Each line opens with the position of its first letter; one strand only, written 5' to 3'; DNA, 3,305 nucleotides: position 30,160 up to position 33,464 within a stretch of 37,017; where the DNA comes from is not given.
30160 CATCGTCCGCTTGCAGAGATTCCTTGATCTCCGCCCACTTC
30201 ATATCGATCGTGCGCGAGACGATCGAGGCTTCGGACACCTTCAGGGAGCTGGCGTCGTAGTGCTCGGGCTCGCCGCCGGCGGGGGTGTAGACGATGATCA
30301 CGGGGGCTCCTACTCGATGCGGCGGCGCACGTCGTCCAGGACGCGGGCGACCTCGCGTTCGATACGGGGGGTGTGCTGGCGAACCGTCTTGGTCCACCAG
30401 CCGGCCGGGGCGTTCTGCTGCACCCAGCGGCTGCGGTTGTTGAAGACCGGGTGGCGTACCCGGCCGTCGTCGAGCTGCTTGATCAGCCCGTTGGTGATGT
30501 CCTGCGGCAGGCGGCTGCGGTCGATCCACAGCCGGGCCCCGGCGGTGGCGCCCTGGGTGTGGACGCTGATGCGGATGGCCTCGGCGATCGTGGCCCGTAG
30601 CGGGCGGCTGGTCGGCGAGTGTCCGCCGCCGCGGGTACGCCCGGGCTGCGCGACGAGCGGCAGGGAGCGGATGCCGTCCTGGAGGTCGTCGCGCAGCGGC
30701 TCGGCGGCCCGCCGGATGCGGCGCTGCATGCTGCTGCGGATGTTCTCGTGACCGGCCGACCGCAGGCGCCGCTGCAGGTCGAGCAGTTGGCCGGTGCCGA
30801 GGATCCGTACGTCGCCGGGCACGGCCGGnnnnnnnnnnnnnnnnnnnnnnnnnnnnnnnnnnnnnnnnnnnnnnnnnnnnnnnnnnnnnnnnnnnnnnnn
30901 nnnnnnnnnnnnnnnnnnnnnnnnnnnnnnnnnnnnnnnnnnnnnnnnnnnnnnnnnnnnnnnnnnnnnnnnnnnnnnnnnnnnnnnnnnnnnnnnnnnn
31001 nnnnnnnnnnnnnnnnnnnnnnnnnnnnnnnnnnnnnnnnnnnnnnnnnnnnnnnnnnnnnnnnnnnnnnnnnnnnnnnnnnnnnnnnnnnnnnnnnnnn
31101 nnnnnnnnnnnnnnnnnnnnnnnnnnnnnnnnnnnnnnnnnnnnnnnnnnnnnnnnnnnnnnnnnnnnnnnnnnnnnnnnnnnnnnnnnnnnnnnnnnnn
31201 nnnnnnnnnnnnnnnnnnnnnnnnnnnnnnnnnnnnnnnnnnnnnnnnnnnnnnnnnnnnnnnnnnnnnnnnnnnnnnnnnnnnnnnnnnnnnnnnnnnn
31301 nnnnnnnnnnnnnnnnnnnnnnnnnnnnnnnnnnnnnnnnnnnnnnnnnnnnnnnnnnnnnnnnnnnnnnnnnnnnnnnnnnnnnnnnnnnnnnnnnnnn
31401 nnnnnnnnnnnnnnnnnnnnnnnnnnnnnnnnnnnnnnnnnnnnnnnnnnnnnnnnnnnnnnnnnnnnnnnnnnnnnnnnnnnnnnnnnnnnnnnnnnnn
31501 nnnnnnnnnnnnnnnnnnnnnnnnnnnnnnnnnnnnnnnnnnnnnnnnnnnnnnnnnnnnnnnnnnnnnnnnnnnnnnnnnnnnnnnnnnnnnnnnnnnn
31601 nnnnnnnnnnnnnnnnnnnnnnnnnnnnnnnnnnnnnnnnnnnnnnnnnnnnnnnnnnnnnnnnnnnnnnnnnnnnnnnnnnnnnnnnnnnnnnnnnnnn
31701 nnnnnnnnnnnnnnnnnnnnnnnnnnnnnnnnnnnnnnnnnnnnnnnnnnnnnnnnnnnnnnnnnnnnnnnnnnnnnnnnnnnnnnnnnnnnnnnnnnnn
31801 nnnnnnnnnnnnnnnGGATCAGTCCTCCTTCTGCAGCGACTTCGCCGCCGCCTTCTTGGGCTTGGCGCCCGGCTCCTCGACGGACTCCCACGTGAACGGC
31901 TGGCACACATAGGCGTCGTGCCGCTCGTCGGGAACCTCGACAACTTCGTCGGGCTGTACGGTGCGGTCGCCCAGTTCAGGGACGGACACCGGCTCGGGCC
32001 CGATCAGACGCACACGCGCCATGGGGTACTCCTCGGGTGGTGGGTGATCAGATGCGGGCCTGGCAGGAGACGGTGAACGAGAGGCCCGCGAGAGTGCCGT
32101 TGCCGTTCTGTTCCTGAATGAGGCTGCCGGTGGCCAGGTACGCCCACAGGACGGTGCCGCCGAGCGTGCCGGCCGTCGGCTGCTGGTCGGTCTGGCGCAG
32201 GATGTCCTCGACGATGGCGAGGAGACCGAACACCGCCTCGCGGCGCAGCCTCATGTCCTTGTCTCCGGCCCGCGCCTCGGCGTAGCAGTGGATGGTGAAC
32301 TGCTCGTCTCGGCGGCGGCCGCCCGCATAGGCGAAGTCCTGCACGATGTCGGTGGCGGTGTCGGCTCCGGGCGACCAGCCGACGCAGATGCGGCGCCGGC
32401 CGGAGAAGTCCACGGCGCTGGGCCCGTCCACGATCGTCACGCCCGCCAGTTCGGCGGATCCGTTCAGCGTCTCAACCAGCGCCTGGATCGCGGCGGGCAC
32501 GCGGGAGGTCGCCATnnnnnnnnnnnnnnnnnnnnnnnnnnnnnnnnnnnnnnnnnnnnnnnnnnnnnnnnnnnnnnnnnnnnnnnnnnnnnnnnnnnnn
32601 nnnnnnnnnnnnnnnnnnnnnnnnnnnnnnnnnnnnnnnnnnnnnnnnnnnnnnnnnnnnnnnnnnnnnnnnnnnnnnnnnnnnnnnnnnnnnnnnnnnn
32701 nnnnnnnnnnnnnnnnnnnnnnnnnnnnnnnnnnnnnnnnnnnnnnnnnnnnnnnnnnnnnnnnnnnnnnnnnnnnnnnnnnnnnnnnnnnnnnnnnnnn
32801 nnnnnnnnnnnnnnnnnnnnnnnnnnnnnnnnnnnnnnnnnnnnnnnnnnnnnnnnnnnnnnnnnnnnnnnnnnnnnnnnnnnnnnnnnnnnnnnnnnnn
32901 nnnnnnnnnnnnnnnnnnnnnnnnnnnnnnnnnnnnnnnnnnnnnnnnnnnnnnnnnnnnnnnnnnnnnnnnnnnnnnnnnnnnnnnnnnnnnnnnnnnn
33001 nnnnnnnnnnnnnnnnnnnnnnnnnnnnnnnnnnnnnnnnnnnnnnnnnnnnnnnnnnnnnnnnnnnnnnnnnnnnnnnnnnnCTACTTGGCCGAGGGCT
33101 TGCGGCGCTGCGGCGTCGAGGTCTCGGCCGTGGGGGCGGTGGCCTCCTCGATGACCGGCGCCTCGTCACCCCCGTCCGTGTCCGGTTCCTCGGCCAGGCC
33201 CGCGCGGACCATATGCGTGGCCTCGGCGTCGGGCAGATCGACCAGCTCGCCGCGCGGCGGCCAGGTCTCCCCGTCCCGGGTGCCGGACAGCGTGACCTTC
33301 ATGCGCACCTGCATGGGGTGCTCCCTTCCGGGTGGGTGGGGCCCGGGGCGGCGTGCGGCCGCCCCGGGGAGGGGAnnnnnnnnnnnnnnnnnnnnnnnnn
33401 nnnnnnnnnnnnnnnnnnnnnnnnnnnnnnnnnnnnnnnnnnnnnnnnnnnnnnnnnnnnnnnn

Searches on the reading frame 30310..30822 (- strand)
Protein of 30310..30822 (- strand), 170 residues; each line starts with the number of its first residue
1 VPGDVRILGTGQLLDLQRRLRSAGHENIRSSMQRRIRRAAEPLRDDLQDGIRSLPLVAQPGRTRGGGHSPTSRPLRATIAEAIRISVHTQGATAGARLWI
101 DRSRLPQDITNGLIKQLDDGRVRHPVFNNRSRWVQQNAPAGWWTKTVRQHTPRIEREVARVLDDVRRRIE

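Call 18: search_protein_families(library=pfam, proteins=[window:30310-30822:-], max_evalue=0.01)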
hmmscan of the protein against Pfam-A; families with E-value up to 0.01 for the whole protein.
window:30310-30822:- (170 aa): 0 families

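Call 20: search_protein_families(library=phrogs, proteins=[window:30310-30822:-], max_evalue=0.01)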
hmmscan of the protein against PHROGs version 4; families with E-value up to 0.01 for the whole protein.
window:30310-30822:- (170 aa): 1 family
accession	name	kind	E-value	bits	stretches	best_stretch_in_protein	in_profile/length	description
phrog_11991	-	unknown function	1.6e-47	163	1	4-170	5-170/174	-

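Call 113: search_solved_structures(query=window:30310-30822:-, max_evalue=1)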
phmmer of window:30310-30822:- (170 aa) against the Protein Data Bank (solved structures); distinct sequences matched with E-value up to 1: 0.

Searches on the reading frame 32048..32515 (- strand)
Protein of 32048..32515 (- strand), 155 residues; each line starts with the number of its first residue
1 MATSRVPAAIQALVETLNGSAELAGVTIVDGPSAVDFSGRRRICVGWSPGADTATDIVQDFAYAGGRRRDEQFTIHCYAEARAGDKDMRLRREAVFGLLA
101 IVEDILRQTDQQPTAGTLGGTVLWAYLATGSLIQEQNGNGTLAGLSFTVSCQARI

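Call 18: search_protein_families(library=pfam, proteins=[window:32048-32515:-], max_evalue=0.01)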
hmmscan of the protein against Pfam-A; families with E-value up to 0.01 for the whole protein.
window:32048-32515:- (155 aa): 0 families

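Call 36: search_protein_families(library=phrogs, proteins=[window:32048-32515:-], max_evalue=0.01)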
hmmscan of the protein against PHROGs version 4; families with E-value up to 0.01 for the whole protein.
window:32048-32515:- (155 aa): 1 family
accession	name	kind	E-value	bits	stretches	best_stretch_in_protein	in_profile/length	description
phrog_22863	-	unknown function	1.9e-31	109.8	1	1-155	2-149/151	-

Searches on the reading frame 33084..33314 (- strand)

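Call 18: search_protein_families(library=pfam, proteins=[window:33084-33314:-], max_evalue=0.01)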
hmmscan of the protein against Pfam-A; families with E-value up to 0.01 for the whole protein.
window:33084-33314:- (76 aa): 0 families

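Call 36: search_protein_families(library=phrogs, proteins=[window:33084-33314:-], max_evalue=0.01)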
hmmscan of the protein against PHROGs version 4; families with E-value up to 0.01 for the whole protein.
window:33084-33314:- (76 aa): 3 families
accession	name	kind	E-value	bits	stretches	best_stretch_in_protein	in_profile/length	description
phrog_2616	-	unknown function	6.1e-07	31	1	1-73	2-71/77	-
phrog_2322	-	connector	0.00062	21.5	1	21-71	26-87/126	head-tail connector protein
phrog_829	-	unknown function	0.0089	17.2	0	21-43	15-37/63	-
